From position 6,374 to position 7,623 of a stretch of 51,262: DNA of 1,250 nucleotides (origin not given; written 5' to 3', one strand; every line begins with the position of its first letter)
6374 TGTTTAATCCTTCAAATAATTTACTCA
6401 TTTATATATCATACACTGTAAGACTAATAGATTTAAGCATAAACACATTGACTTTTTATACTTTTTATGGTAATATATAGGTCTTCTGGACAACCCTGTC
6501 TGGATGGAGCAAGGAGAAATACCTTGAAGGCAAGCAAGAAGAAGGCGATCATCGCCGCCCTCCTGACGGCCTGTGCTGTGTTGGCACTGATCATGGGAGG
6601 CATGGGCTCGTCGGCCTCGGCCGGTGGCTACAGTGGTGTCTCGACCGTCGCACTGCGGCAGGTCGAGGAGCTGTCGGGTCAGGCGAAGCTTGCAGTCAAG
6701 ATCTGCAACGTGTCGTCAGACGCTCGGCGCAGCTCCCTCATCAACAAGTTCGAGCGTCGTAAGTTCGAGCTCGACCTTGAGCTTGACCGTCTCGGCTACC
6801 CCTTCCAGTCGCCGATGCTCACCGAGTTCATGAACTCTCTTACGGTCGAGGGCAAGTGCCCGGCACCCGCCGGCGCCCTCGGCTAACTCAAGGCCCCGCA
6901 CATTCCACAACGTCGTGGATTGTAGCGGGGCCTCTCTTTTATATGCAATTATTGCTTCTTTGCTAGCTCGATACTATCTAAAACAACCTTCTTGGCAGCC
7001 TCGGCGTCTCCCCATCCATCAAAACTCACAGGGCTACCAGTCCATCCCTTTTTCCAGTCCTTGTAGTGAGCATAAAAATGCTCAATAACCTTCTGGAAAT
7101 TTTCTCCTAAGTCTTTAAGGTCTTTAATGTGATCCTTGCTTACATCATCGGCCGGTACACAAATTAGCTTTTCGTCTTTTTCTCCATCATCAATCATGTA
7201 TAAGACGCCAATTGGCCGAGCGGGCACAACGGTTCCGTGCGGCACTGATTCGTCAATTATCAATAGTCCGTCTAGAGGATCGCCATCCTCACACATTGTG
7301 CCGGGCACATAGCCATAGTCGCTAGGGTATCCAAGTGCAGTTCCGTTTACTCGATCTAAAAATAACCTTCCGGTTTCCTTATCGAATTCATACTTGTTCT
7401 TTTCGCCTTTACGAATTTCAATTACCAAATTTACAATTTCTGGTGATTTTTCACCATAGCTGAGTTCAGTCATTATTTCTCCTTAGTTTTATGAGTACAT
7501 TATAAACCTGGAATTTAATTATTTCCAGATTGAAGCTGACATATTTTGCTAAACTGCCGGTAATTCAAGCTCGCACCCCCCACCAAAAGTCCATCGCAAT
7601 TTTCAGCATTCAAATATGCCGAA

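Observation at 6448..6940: Sharply bounded high-GC island encoding a small signal-peptide protein behind an AT-rich promoter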

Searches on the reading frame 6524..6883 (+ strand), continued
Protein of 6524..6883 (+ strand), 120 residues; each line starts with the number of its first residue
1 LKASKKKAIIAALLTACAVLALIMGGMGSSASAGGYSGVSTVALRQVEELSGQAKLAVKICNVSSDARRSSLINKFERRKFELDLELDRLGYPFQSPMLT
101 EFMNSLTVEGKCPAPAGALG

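Call 91: search_protein_families(library=pfam, proteins=[P0011], max_evalue=1)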
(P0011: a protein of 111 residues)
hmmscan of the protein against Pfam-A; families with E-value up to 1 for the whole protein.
P0011 (111 aa): 1 family
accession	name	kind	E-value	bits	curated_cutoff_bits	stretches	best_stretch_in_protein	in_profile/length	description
PF13786.12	DUF4179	-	0.18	12.7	30.1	1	3-57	2-63/94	Domain of unknown function (DUF4179)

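Call 93: list_cluster_members(proteins=[P0001, P0015, P0011])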
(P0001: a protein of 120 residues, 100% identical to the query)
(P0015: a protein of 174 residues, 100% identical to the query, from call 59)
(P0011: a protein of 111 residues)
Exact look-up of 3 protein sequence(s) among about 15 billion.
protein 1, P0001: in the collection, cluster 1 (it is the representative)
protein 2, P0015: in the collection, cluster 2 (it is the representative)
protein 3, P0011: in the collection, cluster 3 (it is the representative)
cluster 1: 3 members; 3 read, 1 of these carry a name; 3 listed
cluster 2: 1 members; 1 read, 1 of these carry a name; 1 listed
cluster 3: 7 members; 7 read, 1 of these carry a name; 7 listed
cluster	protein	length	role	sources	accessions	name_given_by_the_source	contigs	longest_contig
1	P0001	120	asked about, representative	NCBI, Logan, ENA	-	-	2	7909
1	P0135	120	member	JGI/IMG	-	hypothetical protein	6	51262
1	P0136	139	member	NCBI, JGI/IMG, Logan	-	-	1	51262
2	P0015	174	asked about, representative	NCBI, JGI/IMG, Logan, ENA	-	inorganic pyrophosphatase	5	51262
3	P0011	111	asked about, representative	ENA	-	-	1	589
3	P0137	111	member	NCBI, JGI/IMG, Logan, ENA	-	hypothetical protein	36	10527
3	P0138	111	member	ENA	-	-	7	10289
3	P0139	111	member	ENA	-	-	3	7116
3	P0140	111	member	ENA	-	-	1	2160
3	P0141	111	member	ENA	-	-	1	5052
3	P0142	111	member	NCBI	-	-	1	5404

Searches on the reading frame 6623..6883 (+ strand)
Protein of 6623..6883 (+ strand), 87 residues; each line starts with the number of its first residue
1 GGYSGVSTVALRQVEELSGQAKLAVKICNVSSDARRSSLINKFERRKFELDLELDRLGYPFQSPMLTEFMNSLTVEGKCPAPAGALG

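Call 91: search_protein_families(library=pfam, proteins=[window:6623-6883:+], max_evalue=1)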
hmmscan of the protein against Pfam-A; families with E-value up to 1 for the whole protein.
seq(87 aa): 3 families
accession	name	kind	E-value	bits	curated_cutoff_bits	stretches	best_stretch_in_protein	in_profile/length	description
PF17872.7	AAA_lid_10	-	0.15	12.7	23.2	1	9-34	52-77/99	AAA lid domain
PF09619.16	YscW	-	0.21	12.4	22.6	1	8-44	9-45/107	Type III secretion system lipoprotein chaperone (YscW)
PF25720.1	Herpes_ORF28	-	0.26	11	40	1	19-63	181-223/233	Herpesvirus ORF28 domain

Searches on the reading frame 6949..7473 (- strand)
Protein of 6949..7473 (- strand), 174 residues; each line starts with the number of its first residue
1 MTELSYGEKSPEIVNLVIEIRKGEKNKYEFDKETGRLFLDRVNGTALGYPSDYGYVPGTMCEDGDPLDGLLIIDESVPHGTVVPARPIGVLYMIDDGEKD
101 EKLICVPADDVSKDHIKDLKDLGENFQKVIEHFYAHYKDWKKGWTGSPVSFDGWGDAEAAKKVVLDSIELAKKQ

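Call 59: find_homologous_proteins(query=window:6949-7473:-, max_evalue=1e-40)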
Query window:6949-7473:- (174 aa): 1187 proteins with E <= 1e-40 among 1438 candidates; the best 120 are listed.
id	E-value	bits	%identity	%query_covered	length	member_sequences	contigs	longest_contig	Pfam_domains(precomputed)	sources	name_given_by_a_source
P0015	4.3e-114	396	100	100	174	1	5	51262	PF00719.25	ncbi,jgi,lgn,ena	jgi:inorganic pyrophosphatase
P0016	6.1e-114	396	99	100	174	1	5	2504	PF00719.25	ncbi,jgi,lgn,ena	jgi:inorganic pyrophosphatase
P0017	1.5e-112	391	98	99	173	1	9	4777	PF00719.25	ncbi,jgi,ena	-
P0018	1.8e-112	391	98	100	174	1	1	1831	PF00719.25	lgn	-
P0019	2.3e-112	391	98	99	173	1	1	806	PF00719.25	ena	-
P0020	8.1e-112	389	98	99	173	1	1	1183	PF00719.25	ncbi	-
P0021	1.1e-111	388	98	99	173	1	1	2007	PF00719.25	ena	-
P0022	1.6e-111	388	98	99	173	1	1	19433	PF00719.25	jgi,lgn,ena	-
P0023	2.9e-111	387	97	99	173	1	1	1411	PF00719.25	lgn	-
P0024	1.3e-110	385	95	100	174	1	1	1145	PF00719.25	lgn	-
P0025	2.4e-110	384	98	99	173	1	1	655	PF00719.25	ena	-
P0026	3.3e-110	384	96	100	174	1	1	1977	PF00719.25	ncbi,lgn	-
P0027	7.0e-110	383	96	99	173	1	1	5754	PF00719.25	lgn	-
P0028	1.5e-109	381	94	100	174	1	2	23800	PF00719.25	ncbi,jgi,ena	-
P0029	2.6e-109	381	95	99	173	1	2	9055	PF00719.25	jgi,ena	jgi:inorganic pyrophosphatase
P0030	3.1e-109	380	95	100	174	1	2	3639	PF00719.25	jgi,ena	jgi:inorganic pyrophosphatase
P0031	7.1e-109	379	94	100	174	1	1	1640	PF00719.25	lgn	-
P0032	8.2e-109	379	95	100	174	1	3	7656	PF00719.25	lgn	-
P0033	1.3e-108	378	94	99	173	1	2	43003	PF00719.25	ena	-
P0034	1.7e-108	378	94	100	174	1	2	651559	PF00719.25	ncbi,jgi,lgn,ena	jgi:inorganic pyrophosphatase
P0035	4.8e-108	377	93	100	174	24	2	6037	PF00719.25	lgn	-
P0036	2.2e-107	374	93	100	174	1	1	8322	PF00719.25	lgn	-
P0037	2.7e-107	374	93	100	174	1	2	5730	PF00719.25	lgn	-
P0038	1.6e-101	355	97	91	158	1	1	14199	PF00719.25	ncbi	-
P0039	5.6e-100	350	86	100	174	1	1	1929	PF00719.25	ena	-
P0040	9.3e-100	350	86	100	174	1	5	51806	PF00719.25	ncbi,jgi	jgi:inorganic pyrophosphatase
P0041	1.3e-97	343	84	100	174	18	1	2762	PF00719.25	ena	-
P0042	1.5e-97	342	83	100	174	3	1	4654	PF00719.25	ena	-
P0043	1.6e-97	342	83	100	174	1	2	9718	PF00719.25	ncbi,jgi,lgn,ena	ncbi:MAG: inorganic diphosphatase [bacterium]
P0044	2.1e-97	342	83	100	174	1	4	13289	PF00719.25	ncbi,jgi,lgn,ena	ncbi:MAG: inorganic diphosphatase [bacterium]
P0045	2.1e-97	342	83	100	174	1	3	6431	PF00719.25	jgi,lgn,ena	-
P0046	2.2e-97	342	83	100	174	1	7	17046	PF00719.25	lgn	-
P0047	2.2e-97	342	83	100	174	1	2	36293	PF00719.25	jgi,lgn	-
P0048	3.3e-97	341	83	100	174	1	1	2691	PF00719.25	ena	-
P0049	5.6e-97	340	82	100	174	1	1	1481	PF00719.25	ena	-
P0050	1.1e-96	340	82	100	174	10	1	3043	PF00719.25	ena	-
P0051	2.0e-96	339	82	100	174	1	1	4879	PF00719.25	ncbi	-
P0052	3.2e-96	338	82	100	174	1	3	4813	PF00719.25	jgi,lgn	jgi:inorganic pyrophosphatase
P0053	3.7e-96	338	83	100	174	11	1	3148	PF00719.25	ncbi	-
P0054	4.3e-96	338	82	100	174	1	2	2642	PF00719.25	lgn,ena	-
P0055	5.5e-96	337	81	100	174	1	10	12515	PF00719.25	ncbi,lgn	-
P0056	1.5e-95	336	84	99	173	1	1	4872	PF00719.25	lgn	-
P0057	1.6e-95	336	81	100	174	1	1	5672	PF00719.25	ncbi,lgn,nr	ncbi:inorganic diphosphatase [Patescibacteria group bacterium]|nr:inorganic diphosphatase [Patesciba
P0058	4.0e-95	334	81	100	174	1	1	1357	PF00719.25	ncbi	-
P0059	6.9e-95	334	80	100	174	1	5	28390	PF00719.25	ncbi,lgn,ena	-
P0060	7.4e-95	334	83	100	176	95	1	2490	PF00719.25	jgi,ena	jgi:inorganic pyrophosphatase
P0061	1.2e-94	333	80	100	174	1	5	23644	PF00719.25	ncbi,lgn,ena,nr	ncbi:inorganic diphosphatase [Candidatus Saccharibacteria bacterium]|nr:inorganic diphosphatase [Can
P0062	3.8e-94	331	81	99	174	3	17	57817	PF00719.25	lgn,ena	-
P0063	1.9e-93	329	82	99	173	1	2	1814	PF00719.25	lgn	-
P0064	2.2e-93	329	83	99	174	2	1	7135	PF00719.25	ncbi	-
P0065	2.3e-93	329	80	99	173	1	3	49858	PF00719.25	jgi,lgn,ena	-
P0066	2.9e-93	328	82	99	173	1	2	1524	PF00719.25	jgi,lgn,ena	-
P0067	6.4e-93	327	79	100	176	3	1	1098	PF00719.25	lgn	-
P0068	8.9e-93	327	80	99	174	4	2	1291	PF00719.25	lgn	-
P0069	1.4e-92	326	80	99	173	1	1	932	PF00719.25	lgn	-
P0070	2.2e-92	325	80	99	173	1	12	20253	PF00719.25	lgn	-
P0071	6.7e-92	324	82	99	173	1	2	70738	PF00719.25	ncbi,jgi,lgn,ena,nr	ncbi:inorganic diphosphatase [Candidatus Saccharibacteria bacterium]|nr:inorganic diphosphatase [Can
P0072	7.6e-92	324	81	99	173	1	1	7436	PF00719.25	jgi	jgi:inorganic pyrophosphatase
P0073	1.8e-91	323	80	99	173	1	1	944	PF00719.25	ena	-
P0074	1.8e-91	323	78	100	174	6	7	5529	PF00719.25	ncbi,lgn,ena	-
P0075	3.1e-91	322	80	100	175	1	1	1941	PF00719.25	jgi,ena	-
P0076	3.7e-91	322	81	99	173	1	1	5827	PF00719.25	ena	-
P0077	8.8e-91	320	81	99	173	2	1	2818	PF00719.25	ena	-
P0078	1.3e-90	320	78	99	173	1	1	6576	PF00719.25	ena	-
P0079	1.5e-90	320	80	99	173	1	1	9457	PF00719.25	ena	-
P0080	3.0e-90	319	78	100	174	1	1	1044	PF00719.25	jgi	jgi:inorganic pyrophosphatase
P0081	3.6e-90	318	75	100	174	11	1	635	PF00719.25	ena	-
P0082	7.0e-90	317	79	100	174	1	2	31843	PF00719.25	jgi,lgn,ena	-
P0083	2.2e-89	316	79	99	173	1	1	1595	PF00719.25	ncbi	-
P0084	2.6e-89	315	78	99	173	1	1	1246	PF00719.25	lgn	-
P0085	2.8e-89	315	78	99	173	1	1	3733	PF00719.25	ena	-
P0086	3.0e-89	315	77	99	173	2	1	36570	PF00719.25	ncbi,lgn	-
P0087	3.8e-89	315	77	99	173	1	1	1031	PF00719.25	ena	-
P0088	4.4e-89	315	76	99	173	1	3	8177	PF00719.25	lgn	-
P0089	5.0e-89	315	79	99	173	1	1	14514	PF00719.25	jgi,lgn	jgi:inorganic pyrophosphatase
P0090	5.2e-89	315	80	99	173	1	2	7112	PF00719.25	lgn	-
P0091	5.7e-89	314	77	100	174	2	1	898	PF00719.25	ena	-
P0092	8.7e-89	314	78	98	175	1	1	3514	PF00719.25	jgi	jgi:inorganic pyrophosphatase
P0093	2.0e-88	313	79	99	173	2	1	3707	PF00719.25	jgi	jgi:inorganic pyrophosphatase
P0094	2.1e-88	313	74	100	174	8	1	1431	PF00719.25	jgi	-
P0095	2.2e-88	312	75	97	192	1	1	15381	PF00719.25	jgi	jgi:inorganic pyrophosphatase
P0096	3.2e-88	312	76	100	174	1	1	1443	PF00719.25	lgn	-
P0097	4.7e-88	311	72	99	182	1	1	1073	PF00719.25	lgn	-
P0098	5.6e-88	311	74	99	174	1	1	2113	PF00719.25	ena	-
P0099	6.0e-88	311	79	99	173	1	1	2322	PF00719.25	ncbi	-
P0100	7.6e-88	311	78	99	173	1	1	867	PF00719.25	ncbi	-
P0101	8.7e-88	311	76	100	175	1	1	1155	PF00719.25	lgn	-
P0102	9.6e-88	310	73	99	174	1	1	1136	PF00719.25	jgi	-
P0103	1.1e-87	310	75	100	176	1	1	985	PF00719.25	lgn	-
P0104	1.2e-87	310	78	98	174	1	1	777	PF00719.25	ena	-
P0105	1.3e-87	310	74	99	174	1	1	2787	PF00719.25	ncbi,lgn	-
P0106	1.3e-87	310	73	99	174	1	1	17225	PF00719.25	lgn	-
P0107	1.6e-87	310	74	100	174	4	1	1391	PF00719.25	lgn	-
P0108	1.8e-87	309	75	99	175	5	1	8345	PF00719.25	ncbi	-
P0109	2.4e-87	309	76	99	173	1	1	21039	PF00719.25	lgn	-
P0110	2.5e-87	309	75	100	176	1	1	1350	PF00719.25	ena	-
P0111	2.5e-87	309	77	98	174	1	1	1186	PF00719.25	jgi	jgi:inorganic pyrophosphatase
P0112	3.4e-87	309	78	96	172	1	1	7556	PF00719.25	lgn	-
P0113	4.0e-87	308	76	99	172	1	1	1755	PF00719.25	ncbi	-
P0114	4.3e-87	308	77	99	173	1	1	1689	PF00719.25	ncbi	-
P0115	4.6e-87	308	77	99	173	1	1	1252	PF00719.25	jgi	jgi:inorganic pyrophosphatase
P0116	5.0e-87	308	77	99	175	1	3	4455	PF00719.25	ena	-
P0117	5.8e-87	308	73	99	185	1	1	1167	PF00719.25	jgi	jgi:inorganic pyrophosphatase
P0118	6.4e-87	308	76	98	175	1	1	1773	PF00719.25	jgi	jgi:inorganic pyrophosphatase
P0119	7.6e-87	307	76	99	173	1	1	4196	PF00719.25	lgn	-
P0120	8.9e-87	307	77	98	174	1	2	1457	PF00719.25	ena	-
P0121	9.4e-87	307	79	97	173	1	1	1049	PF00719.25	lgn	-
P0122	9.6e-87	307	74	100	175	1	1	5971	PF00719.25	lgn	-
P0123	9.7e-87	307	76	97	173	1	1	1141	PF00719.25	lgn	-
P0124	1.0e-86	307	71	98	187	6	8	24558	PF00719.25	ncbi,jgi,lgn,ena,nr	ncbi:MAG TPA: inorganic diphosphatase [Candidatus Saccharibacteria bacterium]|nr:inorganic diphospha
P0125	1.0e-86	307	75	100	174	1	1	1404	PF00719.25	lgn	-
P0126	1.2e-86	307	75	99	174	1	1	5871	PF00719.25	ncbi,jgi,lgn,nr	ncbi:MAG: inorganic diphosphatase [Candidatus Nomurabacteria bacterium]|jgi:inorganic pyrophosphatas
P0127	1.2e-86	307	76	100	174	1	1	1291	PF00719.25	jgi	jgi:inorganic pyrophosphatase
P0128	1.3e-86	307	73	99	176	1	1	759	PF00719.25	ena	-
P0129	1.3e-86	307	74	99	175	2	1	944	PF00719.25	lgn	-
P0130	1.4e-86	307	71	100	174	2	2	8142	PF00719.25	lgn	-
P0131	1.5e-86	307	76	100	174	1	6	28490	PF00719.25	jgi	jgi:inorganic pyrophosphatase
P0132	1.5e-86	307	77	99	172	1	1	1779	PF00719.25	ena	-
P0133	1.7e-86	306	75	100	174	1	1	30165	PF00719.25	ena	-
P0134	1.7e-86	306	76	99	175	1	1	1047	PF00719.25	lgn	-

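Call 60: find_encoding_contigs(protein=P0047, flank=3500, max_places=3)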
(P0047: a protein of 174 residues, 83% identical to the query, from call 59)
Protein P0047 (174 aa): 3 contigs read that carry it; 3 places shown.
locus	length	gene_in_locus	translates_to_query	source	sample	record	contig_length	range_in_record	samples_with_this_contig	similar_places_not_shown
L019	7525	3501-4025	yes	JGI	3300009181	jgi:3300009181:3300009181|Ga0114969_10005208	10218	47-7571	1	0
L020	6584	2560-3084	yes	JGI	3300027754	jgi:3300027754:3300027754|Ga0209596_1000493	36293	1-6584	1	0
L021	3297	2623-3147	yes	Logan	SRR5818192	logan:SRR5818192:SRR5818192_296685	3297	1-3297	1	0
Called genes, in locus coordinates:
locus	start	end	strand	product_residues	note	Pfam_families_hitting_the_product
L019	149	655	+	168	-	-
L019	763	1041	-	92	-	-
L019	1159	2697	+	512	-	PF00224:PK, PF03328:HpcH_HpaI (weak), PF02887:PK_C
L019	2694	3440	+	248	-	PF00121:TIM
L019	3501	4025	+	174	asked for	PF00719:Pyrophosphatase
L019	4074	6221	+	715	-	PF00580:UvrD-helicase, PF01443:Viral_helicase1 (faint), PF13245:AAA_19, PF13361:UvrD_C, PF13538:UvrD_C_2, PF21196:PcrA_UvrD_tudor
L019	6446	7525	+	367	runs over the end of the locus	PF03990:DUF348, PF07501:G5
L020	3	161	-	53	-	?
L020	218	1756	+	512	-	PF00224:PK, PF03328:HpcH_HpaI (weak), PF02887:PK_C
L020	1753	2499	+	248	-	PF00121:TIM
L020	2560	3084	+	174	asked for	PF00719:Pyrophosphatase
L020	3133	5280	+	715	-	PF00580:UvrD-helicase, PF01443:Viral_helicase1 (faint), PF13245:AAA_19, PF13361:UvrD_C, PF13538:UvrD_C_2, PF21196:PcrA_UvrD_tudor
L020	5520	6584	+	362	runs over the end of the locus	PF03990:DUF348, PF07501:G5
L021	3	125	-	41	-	?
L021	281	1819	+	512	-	PF00224:PK, PF03328:HpcH_HpaI (weak), PF02887:PK_C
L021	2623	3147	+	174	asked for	PF00719:Pyrophosphatase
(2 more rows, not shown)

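Call 61: find_encoding_contigs(protein=P0062, flank=3500, max_places=4)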
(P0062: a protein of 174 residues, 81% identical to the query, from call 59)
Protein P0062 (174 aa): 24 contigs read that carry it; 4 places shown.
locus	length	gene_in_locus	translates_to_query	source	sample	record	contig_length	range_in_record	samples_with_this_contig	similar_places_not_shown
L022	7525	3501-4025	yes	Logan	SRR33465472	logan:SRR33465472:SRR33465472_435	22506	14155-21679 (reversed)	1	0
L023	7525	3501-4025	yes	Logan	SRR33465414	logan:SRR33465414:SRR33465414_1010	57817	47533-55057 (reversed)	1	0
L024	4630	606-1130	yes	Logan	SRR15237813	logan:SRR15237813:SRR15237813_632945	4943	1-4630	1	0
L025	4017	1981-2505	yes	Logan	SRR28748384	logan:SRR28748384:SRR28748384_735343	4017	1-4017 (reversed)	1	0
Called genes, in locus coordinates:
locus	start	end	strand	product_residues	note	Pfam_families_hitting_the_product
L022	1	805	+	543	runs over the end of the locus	?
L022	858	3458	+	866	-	PF01391:Collagen (faint), PF13884:Peptidase_S74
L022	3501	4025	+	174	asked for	PF00719:Pyrophosphatase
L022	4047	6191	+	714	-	PF00580:UvrD-helicase, PF01443:Viral_helicase1 (faint), PF13245:AAA_19, PF13604:AAA_30 (faint), PF13361:UvrD_C, PF13538:UvrD_C_2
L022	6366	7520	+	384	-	PF03990:DUF348, PF07501:G5, PF06737:Transglycosylas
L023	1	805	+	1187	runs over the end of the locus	?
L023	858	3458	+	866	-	PF01391:Collagen (faint), PF13884:Peptidase_S74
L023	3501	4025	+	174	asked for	PF00719:Pyrophosphatase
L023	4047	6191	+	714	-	PF00580:UvrD-helicase, PF01443:Viral_helicase1 (faint), PF13245:AAA_19, PF13604:AAA_30 (faint), PF13361:UvrD_C, PF13538:UvrD_C_2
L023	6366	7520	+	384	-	PF03990:DUF348, PF07501:G5, PF06737:Transglycosylas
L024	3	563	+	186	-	?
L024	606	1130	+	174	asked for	PF00719:Pyrophosphatase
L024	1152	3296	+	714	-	PF00580:UvrD-helicase, PF01443:Viral_helicase1 (faint), PF13245:AAA_19, PF13604:AAA_30 (faint), PF13361:UvrD_C, PF13538:UvrD_C_2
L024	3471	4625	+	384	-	PF03990:DUF348, PF07501:G5, PF06737:Transglycosylas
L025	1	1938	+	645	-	?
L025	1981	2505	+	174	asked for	PF00719:Pyrophosphatase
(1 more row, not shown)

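Call 62: find_encoding_contigs(protein=P0034, flank=3500, max_places=3)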
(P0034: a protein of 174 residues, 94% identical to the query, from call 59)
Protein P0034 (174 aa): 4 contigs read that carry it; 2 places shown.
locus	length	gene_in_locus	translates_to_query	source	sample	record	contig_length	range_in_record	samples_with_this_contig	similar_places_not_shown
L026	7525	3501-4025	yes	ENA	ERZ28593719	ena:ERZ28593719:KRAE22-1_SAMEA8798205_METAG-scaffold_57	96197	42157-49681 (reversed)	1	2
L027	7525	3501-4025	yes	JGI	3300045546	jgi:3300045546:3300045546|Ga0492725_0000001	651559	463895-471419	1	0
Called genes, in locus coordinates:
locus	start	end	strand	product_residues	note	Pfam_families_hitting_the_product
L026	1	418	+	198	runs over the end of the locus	-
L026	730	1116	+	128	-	-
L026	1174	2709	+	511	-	PF00224:PK, PF03328:HpcH_HpaI (weak), PF02887:PK_C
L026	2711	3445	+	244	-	PF00121:TIM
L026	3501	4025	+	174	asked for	PF00719:Pyrophosphatase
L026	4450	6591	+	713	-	PF00580:UvrD-helicase, PF01443:Viral_helicase1 (faint), PF13245:AAA_19, PF13604:AAA_30 (faint), PF13361:UvrD_C, PF13538:UvrD_C_2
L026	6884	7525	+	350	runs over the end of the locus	PF03990:DUF348, PF07501:G5, PF06737:Transglycosylas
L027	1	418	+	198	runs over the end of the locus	-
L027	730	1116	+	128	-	-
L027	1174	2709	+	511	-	PF00224:PK, PF03328:HpcH_HpaI (weak), PF02887:PK_C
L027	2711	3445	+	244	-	PF00121:TIM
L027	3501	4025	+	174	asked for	PF00719:Pyrophosphatase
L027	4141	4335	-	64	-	-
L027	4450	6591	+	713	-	PF00580:UvrD-helicase, PF01443:Viral_helicase1 (faint), PF13245:AAA_19, PF13604:AAA_30 (faint), PF13361:UvrD_C, PF13538:UvrD_C_2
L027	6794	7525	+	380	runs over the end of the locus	PF03990:DUF348, PF07501:G5, PF06737:Transglycosylas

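Call 66: find_encoding_contigs(protein=P0040, flank=2500, max_places=8)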
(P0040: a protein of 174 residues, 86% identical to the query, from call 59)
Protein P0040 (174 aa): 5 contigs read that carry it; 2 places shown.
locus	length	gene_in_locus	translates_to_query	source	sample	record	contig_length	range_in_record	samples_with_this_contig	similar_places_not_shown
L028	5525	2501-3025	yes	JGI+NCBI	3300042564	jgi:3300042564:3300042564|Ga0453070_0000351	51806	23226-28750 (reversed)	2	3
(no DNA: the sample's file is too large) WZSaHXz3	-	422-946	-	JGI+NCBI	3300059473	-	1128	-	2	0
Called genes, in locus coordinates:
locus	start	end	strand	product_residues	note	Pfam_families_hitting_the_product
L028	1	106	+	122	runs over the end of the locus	-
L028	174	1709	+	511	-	PF00224:PK, PF03328:HpcH_HpaI (weak), PF02887:PK_C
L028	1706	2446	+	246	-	PF00121:TIM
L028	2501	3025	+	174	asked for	PF00719:Pyrophosphatase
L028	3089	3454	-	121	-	-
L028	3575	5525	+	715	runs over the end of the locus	PF00580:UvrD-helicase, PF01443:Viral_helicase1 (faint), PF13245:AAA_19, PF13361:UvrD_C, PF13538:UvrD_C_2, PF21196:PcrA_UvrD_tudor (faint)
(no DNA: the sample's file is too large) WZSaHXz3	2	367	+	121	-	?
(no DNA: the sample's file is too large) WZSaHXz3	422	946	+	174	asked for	PF00719:Pyrophosphatase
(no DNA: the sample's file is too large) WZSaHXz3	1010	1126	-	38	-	?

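Call 67: find_encoding_contigs(protein=P0028, flank=2500, max_places=6)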
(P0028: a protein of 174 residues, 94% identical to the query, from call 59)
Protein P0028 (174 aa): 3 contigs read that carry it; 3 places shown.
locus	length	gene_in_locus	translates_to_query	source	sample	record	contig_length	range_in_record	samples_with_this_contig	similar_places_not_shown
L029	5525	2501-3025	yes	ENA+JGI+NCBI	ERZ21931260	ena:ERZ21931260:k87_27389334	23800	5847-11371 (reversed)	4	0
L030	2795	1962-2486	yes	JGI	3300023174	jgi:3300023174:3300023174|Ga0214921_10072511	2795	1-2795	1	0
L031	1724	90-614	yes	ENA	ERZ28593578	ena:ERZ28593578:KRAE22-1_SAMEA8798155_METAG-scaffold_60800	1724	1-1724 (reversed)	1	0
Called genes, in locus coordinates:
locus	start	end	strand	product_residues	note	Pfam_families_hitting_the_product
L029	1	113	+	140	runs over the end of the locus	-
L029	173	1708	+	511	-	PF00224:PK, PF03328:HpcH_HpaI (weak), PF02887:PK_C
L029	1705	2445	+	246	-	PF00121:TIM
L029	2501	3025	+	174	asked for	PF00719:Pyrophosphatase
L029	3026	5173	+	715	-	PF00580:UvrD-helicase, PF01443:Viral_helicase1 (faint), PF13245:AAA_19, PF13361:UvrD_C, PF13538:UvrD_C_2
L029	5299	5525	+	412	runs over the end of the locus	PF03990:DUF348, PF07501:G5, PF06737:Transglycosylas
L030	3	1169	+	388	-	?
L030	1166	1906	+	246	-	PF00121:TIM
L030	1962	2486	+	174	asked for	PF00719:Pyrophosphatase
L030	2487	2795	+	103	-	?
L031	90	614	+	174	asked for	PF00719:Pyrophosphatase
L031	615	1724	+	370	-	?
